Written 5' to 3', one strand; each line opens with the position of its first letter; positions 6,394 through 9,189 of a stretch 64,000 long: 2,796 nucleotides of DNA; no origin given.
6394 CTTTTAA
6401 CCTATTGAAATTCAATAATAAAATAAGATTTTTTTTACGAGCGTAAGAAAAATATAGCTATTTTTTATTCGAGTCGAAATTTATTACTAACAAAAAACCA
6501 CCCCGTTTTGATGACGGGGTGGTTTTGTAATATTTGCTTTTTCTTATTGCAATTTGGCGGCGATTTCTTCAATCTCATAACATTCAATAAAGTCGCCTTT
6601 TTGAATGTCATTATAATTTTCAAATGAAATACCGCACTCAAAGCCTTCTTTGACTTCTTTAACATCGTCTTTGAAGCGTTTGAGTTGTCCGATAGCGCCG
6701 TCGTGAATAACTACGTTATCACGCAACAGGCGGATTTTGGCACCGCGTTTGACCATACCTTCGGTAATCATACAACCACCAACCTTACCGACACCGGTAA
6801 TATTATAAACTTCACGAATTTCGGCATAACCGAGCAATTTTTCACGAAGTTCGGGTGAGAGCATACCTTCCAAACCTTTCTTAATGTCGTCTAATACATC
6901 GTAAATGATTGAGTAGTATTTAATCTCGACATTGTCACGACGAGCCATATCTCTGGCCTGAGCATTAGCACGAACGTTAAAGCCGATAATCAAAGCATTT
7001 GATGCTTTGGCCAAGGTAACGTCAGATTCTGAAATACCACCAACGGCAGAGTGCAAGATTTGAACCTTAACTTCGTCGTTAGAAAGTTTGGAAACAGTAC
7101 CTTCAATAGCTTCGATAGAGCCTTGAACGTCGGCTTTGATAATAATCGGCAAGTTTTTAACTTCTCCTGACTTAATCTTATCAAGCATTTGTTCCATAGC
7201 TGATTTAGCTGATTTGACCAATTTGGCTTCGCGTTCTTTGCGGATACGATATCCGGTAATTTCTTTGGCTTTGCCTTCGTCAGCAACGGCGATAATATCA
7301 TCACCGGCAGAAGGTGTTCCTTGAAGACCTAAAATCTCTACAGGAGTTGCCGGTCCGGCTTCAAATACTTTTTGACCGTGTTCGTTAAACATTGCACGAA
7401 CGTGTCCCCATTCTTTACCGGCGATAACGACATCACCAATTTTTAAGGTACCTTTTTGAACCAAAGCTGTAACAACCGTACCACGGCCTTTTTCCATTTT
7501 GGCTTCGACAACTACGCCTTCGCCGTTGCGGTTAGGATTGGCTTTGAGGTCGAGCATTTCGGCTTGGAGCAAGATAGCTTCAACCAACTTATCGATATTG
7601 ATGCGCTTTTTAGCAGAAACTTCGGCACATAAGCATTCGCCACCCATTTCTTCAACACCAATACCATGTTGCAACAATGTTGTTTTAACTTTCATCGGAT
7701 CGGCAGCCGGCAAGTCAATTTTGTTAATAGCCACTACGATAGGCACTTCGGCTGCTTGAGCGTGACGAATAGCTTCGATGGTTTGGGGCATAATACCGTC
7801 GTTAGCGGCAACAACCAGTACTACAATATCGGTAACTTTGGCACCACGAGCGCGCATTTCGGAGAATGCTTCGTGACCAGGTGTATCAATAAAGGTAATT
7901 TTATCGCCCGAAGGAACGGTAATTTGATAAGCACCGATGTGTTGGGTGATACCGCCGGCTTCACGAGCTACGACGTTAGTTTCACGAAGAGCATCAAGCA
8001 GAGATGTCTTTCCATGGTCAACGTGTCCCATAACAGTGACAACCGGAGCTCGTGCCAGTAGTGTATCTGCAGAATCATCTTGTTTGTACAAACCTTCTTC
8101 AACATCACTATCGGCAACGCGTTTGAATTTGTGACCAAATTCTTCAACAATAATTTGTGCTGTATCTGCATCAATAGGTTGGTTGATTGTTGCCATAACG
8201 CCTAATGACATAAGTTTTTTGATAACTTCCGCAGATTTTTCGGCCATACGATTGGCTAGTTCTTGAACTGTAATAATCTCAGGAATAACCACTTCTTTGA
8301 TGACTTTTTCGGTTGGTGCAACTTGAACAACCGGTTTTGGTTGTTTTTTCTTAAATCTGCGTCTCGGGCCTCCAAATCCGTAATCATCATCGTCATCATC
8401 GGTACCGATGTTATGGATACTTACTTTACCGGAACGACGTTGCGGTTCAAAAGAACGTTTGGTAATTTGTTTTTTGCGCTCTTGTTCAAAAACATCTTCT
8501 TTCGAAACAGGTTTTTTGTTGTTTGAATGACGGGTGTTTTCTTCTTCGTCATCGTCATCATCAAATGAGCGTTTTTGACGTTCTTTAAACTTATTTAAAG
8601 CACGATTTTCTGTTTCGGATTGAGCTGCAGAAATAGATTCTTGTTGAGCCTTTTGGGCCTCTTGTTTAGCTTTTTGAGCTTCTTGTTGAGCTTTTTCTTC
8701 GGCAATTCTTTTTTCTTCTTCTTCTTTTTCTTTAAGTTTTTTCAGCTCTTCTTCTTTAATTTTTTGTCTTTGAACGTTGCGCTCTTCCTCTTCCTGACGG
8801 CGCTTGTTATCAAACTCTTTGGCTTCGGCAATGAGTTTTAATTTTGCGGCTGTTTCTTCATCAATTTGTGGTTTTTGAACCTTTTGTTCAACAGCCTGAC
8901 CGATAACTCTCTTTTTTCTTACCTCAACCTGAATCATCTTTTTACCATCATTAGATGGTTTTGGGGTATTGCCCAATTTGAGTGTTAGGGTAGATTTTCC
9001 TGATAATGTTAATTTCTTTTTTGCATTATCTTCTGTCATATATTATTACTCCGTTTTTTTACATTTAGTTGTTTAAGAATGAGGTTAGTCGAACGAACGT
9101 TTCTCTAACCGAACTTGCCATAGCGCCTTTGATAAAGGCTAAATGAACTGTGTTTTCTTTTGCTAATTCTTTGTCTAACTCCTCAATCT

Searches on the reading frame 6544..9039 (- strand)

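Call 68: search_protein_families(library=pfam, max_evalue=0.00001, proteins=[window:6544-9039:-])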
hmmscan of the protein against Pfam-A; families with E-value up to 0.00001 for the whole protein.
window:6544-9039:- (831 aa): 8 families
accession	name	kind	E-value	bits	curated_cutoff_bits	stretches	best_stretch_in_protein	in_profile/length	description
PF11987.13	IF-2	-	3.7e-43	146.6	27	1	605-720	2-117/117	Translation-initiation factor 2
PF00009.33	GTP_EFTU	-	1.2e-33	116.7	26.5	1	333-491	5-184/188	Elongation factor Tu GTP binding domain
PF22042.2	EF-G_D2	-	8.8e-26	90.3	27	1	507-584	3-83/84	Elongation factor G domain 2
PF04760.21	IF2_N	-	2.2e-17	63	25.3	1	256-304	4-53/53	Translation initiation factor IF-2, N-terminal region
PF03144.31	GTP_EFTU_D2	-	8.3e-12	45.8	30.3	1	751-818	1-72/73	Elongation factor Tu domain 2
PF01926.29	MMR_HSR1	-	2.8e-11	44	21.9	1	334-440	2-113/113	50S ribosome-binding GTPase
PF08364.16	IF2_assoc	-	2.9e-06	27.9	24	1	7-46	1-36/39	Bacterial translation initiation factor IF-2 associated region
PF00071.28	Ras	-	5.9e-06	26.4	21.6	1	335-491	3-158/162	Ras family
